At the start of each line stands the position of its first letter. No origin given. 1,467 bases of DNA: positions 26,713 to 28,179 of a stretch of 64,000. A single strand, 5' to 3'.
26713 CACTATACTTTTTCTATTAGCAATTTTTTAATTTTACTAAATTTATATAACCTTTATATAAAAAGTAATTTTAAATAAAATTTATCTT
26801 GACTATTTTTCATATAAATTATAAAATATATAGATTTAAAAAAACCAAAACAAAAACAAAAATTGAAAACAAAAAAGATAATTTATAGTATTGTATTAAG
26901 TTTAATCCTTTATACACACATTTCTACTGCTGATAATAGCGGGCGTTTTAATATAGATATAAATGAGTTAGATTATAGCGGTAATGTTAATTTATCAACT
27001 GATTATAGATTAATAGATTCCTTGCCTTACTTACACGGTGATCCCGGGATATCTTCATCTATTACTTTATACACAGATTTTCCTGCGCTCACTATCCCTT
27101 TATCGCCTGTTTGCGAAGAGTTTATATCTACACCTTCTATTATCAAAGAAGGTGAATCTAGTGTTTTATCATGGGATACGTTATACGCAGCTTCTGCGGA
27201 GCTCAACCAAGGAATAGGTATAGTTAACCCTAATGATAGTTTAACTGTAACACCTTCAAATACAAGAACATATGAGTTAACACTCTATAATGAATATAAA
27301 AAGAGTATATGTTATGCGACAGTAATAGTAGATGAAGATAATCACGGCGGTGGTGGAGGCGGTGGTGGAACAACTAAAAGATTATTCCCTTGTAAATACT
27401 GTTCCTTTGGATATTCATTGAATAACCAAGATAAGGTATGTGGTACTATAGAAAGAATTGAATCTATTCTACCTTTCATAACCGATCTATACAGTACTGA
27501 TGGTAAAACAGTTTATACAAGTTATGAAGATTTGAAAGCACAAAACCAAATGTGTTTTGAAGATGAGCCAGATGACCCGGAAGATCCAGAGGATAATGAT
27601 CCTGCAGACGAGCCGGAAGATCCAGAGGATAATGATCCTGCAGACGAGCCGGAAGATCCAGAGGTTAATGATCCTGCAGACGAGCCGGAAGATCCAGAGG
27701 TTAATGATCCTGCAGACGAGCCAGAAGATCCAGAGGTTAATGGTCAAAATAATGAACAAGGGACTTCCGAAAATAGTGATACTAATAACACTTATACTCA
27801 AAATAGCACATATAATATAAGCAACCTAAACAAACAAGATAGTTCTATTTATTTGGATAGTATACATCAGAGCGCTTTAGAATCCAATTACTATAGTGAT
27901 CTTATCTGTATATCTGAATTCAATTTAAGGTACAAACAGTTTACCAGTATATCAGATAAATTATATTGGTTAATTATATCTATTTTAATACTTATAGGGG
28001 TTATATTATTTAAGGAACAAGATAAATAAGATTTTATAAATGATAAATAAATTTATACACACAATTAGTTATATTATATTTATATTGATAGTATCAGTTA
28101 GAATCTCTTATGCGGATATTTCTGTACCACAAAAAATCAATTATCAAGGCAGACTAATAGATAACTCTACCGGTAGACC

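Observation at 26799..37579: Surface-fibre / giant pilin / PilT / VirD4-like ATPase cluster: candidate cell-attachment or DNA-trafficking apparatus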

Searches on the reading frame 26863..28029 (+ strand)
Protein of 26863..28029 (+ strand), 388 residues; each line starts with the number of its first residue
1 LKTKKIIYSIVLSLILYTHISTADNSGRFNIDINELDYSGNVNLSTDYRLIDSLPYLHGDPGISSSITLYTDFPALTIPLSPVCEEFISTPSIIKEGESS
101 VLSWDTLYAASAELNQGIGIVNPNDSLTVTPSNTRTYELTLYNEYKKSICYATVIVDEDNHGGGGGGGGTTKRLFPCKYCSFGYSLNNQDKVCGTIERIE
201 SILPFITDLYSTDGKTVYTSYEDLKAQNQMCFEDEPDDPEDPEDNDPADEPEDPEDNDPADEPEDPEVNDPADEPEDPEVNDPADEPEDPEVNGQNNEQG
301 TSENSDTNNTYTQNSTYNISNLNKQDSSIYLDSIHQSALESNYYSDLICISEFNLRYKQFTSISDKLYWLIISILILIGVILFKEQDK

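Call 3: search_protein_families(library=pfam, proteins=[window:26863-28029:+], max_evalue=0.01)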
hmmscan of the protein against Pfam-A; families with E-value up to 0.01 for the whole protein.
window:26863-28029:+ (388 aa): 0 families

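Call 4: search_protein_families(library=ncbifam, proteins=[window:26863-28029:+], max_evalue=0.01)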
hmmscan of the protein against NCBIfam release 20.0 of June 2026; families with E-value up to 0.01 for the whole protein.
window:26863-28029:+ (388 aa): 0 families

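Call 44: search_protein_families(library=phrogs, proteins=[window:26863-28029:+], max_evalue=0.01)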
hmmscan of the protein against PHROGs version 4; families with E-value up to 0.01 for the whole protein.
window:26863-28029:+ (388 aa): 2 families
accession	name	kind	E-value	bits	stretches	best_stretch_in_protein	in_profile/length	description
phrog_2155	-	head and packaging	9.4e-10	38.7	1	78-143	854-923/1193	virion structural protein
phrog_29022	-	head and packaging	0.0037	15.6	1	82-141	981-1041/1883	virion structural protein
